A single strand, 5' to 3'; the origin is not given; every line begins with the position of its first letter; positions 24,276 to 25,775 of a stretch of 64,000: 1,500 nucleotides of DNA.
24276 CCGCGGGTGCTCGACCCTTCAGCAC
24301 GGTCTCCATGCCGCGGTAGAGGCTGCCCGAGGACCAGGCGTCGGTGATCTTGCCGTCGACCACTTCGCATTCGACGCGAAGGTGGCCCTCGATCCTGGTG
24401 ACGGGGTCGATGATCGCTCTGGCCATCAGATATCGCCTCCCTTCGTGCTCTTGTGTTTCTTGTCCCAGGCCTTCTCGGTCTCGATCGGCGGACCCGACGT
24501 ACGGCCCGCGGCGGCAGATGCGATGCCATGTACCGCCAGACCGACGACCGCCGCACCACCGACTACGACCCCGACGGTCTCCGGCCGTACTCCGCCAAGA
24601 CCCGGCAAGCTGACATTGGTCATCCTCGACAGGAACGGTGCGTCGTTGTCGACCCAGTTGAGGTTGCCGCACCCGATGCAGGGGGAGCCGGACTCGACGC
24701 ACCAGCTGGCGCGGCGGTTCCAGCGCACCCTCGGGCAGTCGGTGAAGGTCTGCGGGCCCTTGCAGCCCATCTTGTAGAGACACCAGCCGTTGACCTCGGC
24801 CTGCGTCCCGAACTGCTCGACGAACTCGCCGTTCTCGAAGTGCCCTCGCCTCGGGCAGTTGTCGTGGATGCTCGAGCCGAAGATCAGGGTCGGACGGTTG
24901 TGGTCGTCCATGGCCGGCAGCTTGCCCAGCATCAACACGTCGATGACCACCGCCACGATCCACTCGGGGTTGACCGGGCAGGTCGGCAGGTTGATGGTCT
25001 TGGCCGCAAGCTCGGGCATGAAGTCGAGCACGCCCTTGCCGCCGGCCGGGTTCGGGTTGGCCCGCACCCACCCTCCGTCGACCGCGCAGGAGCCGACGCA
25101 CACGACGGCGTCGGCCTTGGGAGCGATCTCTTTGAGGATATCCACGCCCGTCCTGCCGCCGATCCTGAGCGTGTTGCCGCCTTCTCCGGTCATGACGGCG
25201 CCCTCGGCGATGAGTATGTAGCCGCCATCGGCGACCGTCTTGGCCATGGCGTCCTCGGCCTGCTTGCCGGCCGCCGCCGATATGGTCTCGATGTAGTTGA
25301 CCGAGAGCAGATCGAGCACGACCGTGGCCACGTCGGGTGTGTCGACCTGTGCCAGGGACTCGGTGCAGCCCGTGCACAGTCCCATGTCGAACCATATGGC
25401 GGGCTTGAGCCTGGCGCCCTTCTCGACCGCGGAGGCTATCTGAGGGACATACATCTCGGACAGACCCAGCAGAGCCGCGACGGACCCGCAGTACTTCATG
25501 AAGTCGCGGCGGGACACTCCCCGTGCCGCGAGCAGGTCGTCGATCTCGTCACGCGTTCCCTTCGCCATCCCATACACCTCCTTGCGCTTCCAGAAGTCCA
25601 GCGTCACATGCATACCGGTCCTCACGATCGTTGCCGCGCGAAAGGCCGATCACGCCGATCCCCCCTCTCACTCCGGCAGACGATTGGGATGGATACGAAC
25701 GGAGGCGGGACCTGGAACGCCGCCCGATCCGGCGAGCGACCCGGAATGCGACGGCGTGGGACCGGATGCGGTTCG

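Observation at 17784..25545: Near-identical 923-bp direct repeats with sharp edges: the small-subunit core is duplicated and brackets 5.9 kb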

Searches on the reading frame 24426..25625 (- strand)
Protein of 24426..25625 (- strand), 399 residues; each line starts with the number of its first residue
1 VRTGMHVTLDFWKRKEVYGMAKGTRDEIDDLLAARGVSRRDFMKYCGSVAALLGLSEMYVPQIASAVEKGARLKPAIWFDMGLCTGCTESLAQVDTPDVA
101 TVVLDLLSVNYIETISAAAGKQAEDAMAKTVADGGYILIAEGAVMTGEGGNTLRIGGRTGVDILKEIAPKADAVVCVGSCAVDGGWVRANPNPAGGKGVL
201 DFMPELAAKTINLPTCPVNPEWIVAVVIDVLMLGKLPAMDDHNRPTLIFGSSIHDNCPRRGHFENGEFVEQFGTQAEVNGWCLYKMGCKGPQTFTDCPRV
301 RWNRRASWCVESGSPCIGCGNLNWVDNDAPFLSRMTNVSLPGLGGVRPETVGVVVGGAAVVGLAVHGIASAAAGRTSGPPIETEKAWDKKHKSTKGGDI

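Call 6: search_protein_families(library=pfam, proteins=[window:24426-25625:-], max_evalue=0.001)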
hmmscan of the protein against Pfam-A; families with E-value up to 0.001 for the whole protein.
window:24426-25625:- (399 aa): 2 families
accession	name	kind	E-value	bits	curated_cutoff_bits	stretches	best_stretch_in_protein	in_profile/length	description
PF14720.11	NiFe_hyd_SSU_C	-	8.8e-31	106.6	27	1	249-331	1-79/80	NiFe/NiFeSe hydrogenase small subunit C-terminal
PF01058.29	Oxidored_q6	-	7.4e-23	81.1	27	1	84-228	1-126/128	NADH ubiquinone oxidoreductase, 20 Kd subunit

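Call 12: find_encoding_contigs(protein=window:24426-25568:-, flank=10000, max_places=10)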
Protein window:24426-25568:- (380 aa): no gene with exactly this product is on record in the collection.

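Call 13: find_homologous_proteins(query=window:24426-25568:-, max_evalue=1e-20)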
Query window:24426-25568:- (380 aa): 3935 proteins with E <= 1e-20 among 8000 candidates; the best 120 are listed.
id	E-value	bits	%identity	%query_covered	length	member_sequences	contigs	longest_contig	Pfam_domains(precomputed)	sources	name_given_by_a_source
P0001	2.3e-215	733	88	95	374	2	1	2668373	PF01058.30,PF14720.12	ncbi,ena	-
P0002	1.2e-210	717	81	100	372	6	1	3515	PF01058.30,PF14720.12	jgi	jgi:hydrogenase small subunit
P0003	2.4e-204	697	80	100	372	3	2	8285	PF01058.30,PF14720.12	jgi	jgi:hydrogenase small subunit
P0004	6.4e-181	620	71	100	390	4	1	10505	PF01058.30,PF14720.12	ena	-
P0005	5.4e-178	610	71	100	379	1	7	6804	PF01058.30,PF14720.12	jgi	jgi:hydrogenase small subunit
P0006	1.6e-177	608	71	100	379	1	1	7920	PF01058.30,PF14720.12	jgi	jgi:hydrogenase small subunit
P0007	4.8e-177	607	72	100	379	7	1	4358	PF01058.30,PF14720.12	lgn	-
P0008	5.7e-176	603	70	100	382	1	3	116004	PF01058.30,PF14720.12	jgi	jgi:hydrogenase small subunit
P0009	1.1e-174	599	70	100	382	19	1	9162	PF01058.30,PF14720.12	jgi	jgi:hydrogenase small subunit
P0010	3.5e-174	597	68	100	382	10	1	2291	PF01058.30,PF14720.12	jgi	-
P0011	3.8e-174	597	68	100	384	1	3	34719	PF01058.30,PF14720.12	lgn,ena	-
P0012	4.1e-174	597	68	100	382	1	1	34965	PF01058.30,PF14720.12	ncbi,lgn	-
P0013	4.8e-174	597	69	100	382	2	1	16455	PF01058.30,PF14720.12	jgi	jgi:hydrogenase small subunit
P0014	1.6e-173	595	68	100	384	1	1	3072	PF01058.30,PF14720.12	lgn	-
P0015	2.0e-173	595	68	100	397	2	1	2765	PF01058.30,PF14720.12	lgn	-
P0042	5.5e-161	554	68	93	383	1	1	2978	PF01058.30,PF14720.12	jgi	jgi:hydrogenase small subunit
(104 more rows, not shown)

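Call 14: find_encoding_contigs(protein=P0001, flank=10000, max_places=6)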
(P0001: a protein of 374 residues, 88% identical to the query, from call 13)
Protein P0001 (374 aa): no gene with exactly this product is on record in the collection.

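Call 16: find_encoding_contigs(protein=P0008, flank=10000, max_places=3)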
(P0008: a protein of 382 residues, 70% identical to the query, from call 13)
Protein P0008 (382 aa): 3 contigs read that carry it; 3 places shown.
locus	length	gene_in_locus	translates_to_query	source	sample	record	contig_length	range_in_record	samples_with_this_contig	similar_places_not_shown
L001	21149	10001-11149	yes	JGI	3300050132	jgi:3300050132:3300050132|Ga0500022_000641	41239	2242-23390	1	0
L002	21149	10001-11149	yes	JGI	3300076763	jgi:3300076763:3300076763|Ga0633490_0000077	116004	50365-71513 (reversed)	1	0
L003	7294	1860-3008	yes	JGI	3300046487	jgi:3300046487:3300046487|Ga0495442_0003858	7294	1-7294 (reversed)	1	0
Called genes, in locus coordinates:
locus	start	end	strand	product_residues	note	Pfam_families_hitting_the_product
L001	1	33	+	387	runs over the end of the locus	PF02660:G3P_acyltransf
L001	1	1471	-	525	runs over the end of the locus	-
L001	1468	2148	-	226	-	PF02585:PIG-L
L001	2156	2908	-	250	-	PF00535:Glycos_transf_2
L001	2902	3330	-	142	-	PF02566:OsmC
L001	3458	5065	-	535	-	PF00072:Response_reg, PF13191:AAA_16 (faint), PF00437:T2SSE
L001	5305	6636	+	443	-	PF01938:TRAM (weak), PF05958:tRNA_U5-meth_tr (weak), PF02475:TRM5-TYW2_MTfase, PF05175:MTS, PF13649:Methyltransf_25 (weak), PF05958:tRNA_U5-meth_tr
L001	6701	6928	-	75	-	PF00173:Cyt-b5 (weak)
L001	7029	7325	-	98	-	-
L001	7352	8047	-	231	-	PF00027:cNMP_binding, PF13545:HTH_Crp_2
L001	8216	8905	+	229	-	PF00702:Hydrolase, PF13419:HAD_2, PF13242:Hydrolase_like (weak)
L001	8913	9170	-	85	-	PF10006:DUF2249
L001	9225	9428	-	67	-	-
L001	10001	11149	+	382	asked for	PF01058:Oxidored_q6, PF14720:NiFe_hyd_SSU_C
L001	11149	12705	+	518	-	PF27537:HoxH, PF00374:NiFeSe_Hases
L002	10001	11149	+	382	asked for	PF01058:Oxidored_q6, PF14720:NiFe_hyd_SSU_C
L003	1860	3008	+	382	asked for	PF01058:Oxidored_q6, PF14720:NiFe_hyd_SSU_C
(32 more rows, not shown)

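Call 17: find_encoding_contigs(protein=P0003, flank=10000, max_places=3)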
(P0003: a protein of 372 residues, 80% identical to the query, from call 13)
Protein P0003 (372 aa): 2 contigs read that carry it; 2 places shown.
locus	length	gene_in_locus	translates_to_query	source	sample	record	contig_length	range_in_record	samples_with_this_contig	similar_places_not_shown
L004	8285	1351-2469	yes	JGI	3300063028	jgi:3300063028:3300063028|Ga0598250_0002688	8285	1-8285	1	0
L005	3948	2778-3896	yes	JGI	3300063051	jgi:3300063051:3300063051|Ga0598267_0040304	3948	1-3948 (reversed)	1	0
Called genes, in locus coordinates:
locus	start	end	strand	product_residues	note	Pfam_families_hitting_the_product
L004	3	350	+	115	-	?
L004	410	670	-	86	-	PF10006:DUF2249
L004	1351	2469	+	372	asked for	PF01058:Oxidored_q6, PF14720:NiFe_hyd_SSU_C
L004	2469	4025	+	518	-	PF27537:HoxH (weak), PF00374:NiFeSe_Hases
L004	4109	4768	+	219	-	PF01292:Ni_hydr_CYTB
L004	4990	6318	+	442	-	PF04055:Radical_SAM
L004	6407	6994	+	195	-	PF01750:HycI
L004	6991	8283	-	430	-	?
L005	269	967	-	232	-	PF00027:cNMP_binding, PF13545:HTH_Crp_2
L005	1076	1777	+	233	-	PF00702:Hydrolase, PF12710:HAD, PF13419:HAD_2 (faint)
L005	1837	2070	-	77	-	PF10006:DUF2249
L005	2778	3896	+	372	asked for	PF01058:Oxidored_q6, PF14720:NiFe_hyd_SSU_C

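Call 18: find_encoding_contigs(protein=P0004, flank=10000, max_places=3)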
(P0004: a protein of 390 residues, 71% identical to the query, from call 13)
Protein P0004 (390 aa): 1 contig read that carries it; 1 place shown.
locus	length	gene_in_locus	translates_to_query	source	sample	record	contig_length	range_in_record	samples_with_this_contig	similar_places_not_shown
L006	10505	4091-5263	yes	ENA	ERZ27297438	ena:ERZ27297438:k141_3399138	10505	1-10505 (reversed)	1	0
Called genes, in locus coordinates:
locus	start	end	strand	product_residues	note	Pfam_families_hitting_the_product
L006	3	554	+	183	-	?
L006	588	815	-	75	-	PF00173:Cyt-b5 (weak)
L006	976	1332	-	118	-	-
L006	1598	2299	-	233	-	PF00027:cNMP_binding, PF13545:HTH_Crp_2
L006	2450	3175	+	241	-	PF00702:Hydrolase, PF13419:HAD_2 (faint), PF13242:Hydrolase_like (weak)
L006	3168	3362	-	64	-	PF10006:DUF2249 (weak)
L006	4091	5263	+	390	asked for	PF01058:Oxidored_q6, PF14720:NiFe_hyd_SSU_C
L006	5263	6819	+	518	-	PF00374:NiFeSe_Hases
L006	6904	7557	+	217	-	PF01292:Ni_hydr_CYTB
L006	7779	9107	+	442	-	PF04055:Radical_SAM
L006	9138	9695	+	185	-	PF01750:HycI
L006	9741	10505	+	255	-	?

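Call 19: find_related_loci(query=window:24426-25568:-, collection=genome_contigs, flank=10000)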
Query window:24426-25568:- (380 aa) in genome_contigs; peptide patterns used: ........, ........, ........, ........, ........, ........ (x = any residue, [..] = any of these).
600 stretches matched a pattern (row limit reached: there are more); 493 encode a relative of the query (tblastn E <= 1e-3); the best 80 are kept; 80 distinct loci.
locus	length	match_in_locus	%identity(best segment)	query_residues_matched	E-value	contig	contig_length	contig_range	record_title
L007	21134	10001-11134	72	1-379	1e-174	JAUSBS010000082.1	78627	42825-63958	MAG: Coriobacteriia bacterium isolate E6_metabat.bin.92 E6_k141_249487, whole genome shotgun sequence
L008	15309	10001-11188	64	1-376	2e-164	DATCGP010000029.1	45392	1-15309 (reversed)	MAG TPA_asm: Coriobacteriia bacterium isolate SMAG_U7810 k141_358588, whole genome shotgun sequence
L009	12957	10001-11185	63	1-379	2e-157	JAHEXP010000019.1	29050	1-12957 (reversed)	MAG: Coriobacteriia bacterium isolate nzgw107 NODE_827_length_29051_cov_7.154891, whole genome shotgun sequence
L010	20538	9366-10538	62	1-379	9e-155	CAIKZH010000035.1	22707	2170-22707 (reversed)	MAG: uncultured Coriobacteriia bacterium isolate AlinenLipids_bin-9090 genome assembly, contig: bin-9090:035/192, whole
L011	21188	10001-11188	60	1-379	8e-154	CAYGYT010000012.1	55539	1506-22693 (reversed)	MAG TPA_asm: uncultured Eubacteriales bacterium isolate ERP119294_co1_304 genome assembly, contig: NODE_561_length_55539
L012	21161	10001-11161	62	1-369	1e-153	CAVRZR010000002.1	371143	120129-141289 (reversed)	MAG: uncultured Actinomycetes bacterium isolate MFD05942.bin.2.130 genome assembly, contig: contig_43220, whole genome s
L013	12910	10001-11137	63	8-376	2e-152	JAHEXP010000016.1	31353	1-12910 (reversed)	MAG: Coriobacteriia bacterium isolate nzgw107 NODE_715_length_31354_cov_6.416675, whole genome shotgun sequence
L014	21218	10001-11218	59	1-379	3e-150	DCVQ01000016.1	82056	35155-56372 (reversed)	MAG TPA_asm: Actinobacteria bacterium UBA2184 UBA2184_contig_1854, whole genome shotgun sequence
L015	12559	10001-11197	64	1-379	4e-150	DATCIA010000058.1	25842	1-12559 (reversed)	MAG TPA_asm: Coriobacteriia bacterium isolate SMAG_U7847 k141_287537, whole genome shotgun sequence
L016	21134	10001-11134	62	11-371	5e-152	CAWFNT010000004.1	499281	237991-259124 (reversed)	MAG: uncultured Actinomycetes bacterium isolate MFD05942.bin.3.284 genome assembly, contig: contig_8289, whole genome sh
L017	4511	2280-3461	64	1-379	3e-151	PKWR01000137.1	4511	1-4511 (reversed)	MAG: Coriobacteriia bacterium isolate palsa_660 73.20120500_P28.32_contig_66436, whole genome shotgun sequence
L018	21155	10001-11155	60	11-379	3e-147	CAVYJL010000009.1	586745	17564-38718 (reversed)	MAG: uncultured Coriobacteriia bacterium isolate MFD01299.bin.2.183 genome assembly, contig: contig_59701, whole genome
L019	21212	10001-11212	57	1-379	2e-145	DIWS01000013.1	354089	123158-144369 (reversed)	MAG TPA_asm: Actinobacteria bacterium UBA6100 UBA6100_contig_2851, whole genome shotgun sequence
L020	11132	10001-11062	63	1-356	4e-145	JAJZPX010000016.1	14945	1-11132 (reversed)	MAG: Actinomycetes bacterium isolate SKS1.bin23 NODE_7142_length_14945_cov_1.457687, whole genome shotgun sequence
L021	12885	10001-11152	59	8-379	3e-143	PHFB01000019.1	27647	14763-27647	MAG: Actinobacteria bacterium HGW-Actinobacteria-1 bjp_ig2102_scaffold_1103, whole genome shotgun sequence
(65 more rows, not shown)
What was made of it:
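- Closest known: Group 1i 'Coriobacteriia-type' respiratory [NiFe] hydrogenase. Same: Coriobacteriia host range of all close relatives (call 19).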

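Call 24: find_homologous_proteins(query=L010:14416-15540:+, max_evalue=1e-20)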
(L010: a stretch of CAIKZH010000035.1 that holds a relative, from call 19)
Query L010:14416-15540:+ (375 aa): 2119 proteins with E <= 1e-20 among 8000 candidates; the best 120 are listed.
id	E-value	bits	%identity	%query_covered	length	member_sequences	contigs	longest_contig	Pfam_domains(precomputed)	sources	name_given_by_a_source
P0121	9.5e-249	843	99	100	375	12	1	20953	PF01058.30,PF14720.12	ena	-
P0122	4.5e-201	686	82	100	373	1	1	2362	PF01058.30,PF14720.12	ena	-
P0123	1.7e-198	677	83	95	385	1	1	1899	PF01058.30,PF14720.12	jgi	jgi:hydrogenase small subunit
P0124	7.5e-192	655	80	98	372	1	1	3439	PF01058.30,PF14720.12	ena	-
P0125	1.8e-168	578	69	99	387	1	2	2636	PF01058.30,PF14720.12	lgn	-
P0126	3.7e-164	564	71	94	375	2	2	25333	PF01058.30,PF14720.12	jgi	jgi:hydrogenase small subunit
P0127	2.3e-161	555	69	95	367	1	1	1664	PF01058.30,PF14720.12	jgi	jgi:hydrogenase small subunit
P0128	7.3e-161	553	69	95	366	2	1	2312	PF01058.30,PF14720.12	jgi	-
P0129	2.0e-160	552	70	93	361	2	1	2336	PF01058.30,PF14720.12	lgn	-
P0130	2.6e-160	551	68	98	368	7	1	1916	PF01058.30,PF14720.12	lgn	-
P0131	4.4e-160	551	71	93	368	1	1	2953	PF01058.30,PF14720.12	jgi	jgi:hydrogenase small subunit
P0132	4.6e-158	544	68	96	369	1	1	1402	PF01058.30,PF14720.12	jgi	jgi:hydrogenase small subunit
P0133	1.1e-157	543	67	96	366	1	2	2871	PF01058.30,PF14720.12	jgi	jgi:hydrogenase small subunit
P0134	2.1e-156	539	70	94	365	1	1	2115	PF01058.30,PF14720.12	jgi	jgi:hydrogenase small subunit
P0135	3.6e-152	525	68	93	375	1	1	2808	PF01058.30,PF14720.12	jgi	jgi:hydrogenase small subunit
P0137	4.4e-149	515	65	99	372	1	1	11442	PF01058.30,PF14720.12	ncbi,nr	ncbi:MAG: hydrogenase small subunit [Coriobacteriia bacterium]|nr:hydrogenase small subunit [Corioba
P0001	1.5e-141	490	60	94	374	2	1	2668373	PF01058.30,PF14720.12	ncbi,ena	-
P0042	2.9e-134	466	59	96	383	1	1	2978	PF01058.30,PF14720.12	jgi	jgi:hydrogenase small subunit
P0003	5.7e-131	455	57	93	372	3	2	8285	PF01058.30,PF14720.12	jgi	jgi:hydrogenase small subunit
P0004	4.2e-126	439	58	93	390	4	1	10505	PF01058.30,PF14720.12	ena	-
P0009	4.9e-123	429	56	93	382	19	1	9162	PF01058.30,PF14720.12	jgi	jgi:hydrogenase small subunit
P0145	1.1e-121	424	60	85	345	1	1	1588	PF01058.30,PF14720.12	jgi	jgi:hydrogenase small subunit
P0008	8.6e-119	415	55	92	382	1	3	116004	PF01058.30,PF14720.12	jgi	jgi:hydrogenase small subunit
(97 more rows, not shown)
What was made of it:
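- The B type is a distinct clade of 17 protein clusters (call 24).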

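Call 26: find_encoding_contigs(protein=P0126, flank=10000, max_places=3)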
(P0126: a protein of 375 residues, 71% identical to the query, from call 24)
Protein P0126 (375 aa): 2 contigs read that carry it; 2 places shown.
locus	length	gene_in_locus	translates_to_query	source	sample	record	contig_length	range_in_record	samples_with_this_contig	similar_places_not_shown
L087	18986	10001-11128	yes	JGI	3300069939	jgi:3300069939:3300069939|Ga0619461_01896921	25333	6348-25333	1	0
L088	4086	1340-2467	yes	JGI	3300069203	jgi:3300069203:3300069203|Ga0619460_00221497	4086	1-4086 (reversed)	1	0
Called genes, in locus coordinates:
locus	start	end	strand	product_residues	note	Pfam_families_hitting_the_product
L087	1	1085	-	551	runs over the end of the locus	PF00072:Response_reg, PF00437:T2SSE, PF13191:AAA_16 (weak)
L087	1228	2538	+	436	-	PF01938:TRAM (weak), PF00398:RrnaAD (faint), PF05958:tRNA_U5-meth_tr, PF13649:Methyltransf_25 (faint), PF05175:MTS (weak), PF05958:tRNA_U5-meth_tr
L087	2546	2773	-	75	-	PF00173:Cyt-b5 (weak)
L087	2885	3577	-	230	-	PF00027:cNMP_binding, PF13545:HTH_Crp_2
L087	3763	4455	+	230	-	PF00702:Hydrolase, PF13419:HAD_2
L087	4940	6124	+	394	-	PF01058:Oxidored_q6, PF14720:NiFe_hyd_SSU_C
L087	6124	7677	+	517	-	PF27537:HoxH, PF00374:NiFeSe_Hases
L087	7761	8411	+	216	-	PF01292:Ni_hydr_CYTB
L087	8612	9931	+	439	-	PF04055:Radical_SAM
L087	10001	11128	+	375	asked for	PF01058:Oxidored_q6, PF14720:NiFe_hyd_SSU_C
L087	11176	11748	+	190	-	PF01750:HycI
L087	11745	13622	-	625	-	PF00456:Transketolase_N, PF02779:Transket_pyr, PF02780:Transketolase_C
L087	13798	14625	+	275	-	PF00459:Inositol_P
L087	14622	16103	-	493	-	PF01266:DAO, PF01593:Amino_oxidase, PF07992:Pyr_redox_2 (faint), PF13450:NAD_binding_8, PF13454:NAD_binding_9 (faint)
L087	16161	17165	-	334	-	PF00762:Ferrochelatase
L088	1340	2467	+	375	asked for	PF01058:Oxidored_q6, PF14720:NiFe_hyd_SSU_C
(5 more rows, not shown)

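Call 27: find_encoding_contigs(protein=P0137, flank=10000, max_places=3)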
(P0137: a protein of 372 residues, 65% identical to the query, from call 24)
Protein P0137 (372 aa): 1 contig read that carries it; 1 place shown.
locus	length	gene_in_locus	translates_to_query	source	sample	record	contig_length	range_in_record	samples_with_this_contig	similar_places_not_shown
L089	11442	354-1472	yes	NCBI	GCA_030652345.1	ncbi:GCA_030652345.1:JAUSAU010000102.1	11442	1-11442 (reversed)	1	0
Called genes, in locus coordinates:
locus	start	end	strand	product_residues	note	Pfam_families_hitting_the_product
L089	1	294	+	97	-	?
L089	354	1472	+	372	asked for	PF01058:Oxidored_q6, PF14720:NiFe_hyd_SSU_C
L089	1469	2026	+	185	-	PF01750:HycI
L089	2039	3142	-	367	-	PF00672:HAMP, PF00512:HisKA, PF02518:HATPase_c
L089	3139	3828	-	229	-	PF00072:Response_reg, PF00486:Trans_reg_C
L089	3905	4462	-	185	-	-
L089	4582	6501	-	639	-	PF00456:Transketolase_N, PF02779:Transket_pyr, PF02780:Transketolase_C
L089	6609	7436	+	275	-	PF00459:Inositol_P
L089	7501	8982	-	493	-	PF01266:DAO (faint), PF01593:Amino_oxidase, PF07992:Pyr_redox_2 (faint), PF13450:NAD_binding_8, PF13454:NAD_binding_9 (faint)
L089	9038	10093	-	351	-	PF00762:Ferrochelatase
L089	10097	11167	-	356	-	PF01208:URO-D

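Call 30: list_cluster_members(proteins=[P0001, P0121])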
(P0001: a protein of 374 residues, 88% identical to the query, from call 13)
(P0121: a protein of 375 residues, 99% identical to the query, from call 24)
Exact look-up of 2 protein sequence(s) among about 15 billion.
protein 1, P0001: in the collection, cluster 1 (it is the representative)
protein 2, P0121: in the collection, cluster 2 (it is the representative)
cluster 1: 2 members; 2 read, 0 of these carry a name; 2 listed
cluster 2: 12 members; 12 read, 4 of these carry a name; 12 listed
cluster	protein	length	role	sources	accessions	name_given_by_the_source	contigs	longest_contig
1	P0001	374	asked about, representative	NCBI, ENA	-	-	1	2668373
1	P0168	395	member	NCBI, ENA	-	-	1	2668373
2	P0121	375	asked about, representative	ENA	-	-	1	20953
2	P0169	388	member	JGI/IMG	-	hydrogenase small subunit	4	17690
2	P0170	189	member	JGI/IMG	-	hydrogenase small subunit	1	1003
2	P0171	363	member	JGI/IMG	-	hydrogenase small subunit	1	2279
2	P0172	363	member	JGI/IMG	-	hydrogenase small subunit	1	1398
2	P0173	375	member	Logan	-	-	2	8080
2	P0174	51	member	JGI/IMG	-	-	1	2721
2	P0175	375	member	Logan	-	-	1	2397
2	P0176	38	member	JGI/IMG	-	-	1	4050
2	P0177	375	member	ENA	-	-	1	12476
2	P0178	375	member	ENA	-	-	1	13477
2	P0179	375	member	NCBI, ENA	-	-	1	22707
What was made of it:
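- Both proteins are recorded on one 2.67-Mb contig (call 30).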

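Call 32: find_encoding_contigs(protein=P0168, flank=2000, max_places=3)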
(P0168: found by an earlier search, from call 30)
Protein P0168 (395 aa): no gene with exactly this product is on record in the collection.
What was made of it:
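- The source assembly could not be inspected (calls 12, 14, 32).
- Tried and rejected: Exact-protein look-ups for small2, P0001 and P0168 returned nothing (calls 12, 14, 32).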

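Call 33: search_protein_families(library=pfam, proteins=[L010:12958-14349:+], max_evalue=0.001)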
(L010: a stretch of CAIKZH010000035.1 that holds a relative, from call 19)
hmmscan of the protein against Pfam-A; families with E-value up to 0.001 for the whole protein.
L010:12958-14349:+ (463 aa): 1 family
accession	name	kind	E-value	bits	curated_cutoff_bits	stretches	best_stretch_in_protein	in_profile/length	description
PF04055.27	Radical_SAM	-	9.5e-15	55.6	29.5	1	68-226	3-159/166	Radical SAM superfamily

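Call 35: find_related_loci(query=A1, collection=metagenome_contigs, flank=8000)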
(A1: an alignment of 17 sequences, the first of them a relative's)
Query A1 (375 aa) in metagenome_contigs; peptide patterns used: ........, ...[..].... (x = any residue, [..] = any of these).
237 stretches matched a pattern; 120 encode a relative of the query (tblastn E <= 1e-3); the best 80 are kept; 80 distinct loci.
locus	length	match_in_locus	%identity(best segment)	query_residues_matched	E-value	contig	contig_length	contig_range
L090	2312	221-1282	69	8-371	5e-170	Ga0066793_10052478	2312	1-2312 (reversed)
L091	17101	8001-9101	59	4-365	5e-134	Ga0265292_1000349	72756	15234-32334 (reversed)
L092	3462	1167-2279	57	4-358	7e-136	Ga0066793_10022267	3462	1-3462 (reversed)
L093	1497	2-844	76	72-352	1e-141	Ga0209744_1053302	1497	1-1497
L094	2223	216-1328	55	2-353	3e-135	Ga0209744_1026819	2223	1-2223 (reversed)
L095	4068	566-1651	56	2-364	4e-127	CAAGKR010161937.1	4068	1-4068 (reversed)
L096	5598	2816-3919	56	7-353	2e-122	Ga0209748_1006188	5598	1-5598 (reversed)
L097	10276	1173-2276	56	7-353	3e-122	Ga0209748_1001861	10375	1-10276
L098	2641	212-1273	56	7-354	2e-127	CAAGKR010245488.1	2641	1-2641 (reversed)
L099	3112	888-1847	58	7-323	2e-125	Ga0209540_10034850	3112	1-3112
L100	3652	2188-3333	53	4-365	5e-124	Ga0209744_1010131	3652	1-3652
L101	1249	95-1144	56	4-354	1e-132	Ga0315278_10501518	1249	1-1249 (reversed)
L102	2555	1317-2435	53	8-364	1e-126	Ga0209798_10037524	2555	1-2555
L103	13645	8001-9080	56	7-353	5e-121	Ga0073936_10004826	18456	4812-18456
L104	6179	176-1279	54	7-353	4e-121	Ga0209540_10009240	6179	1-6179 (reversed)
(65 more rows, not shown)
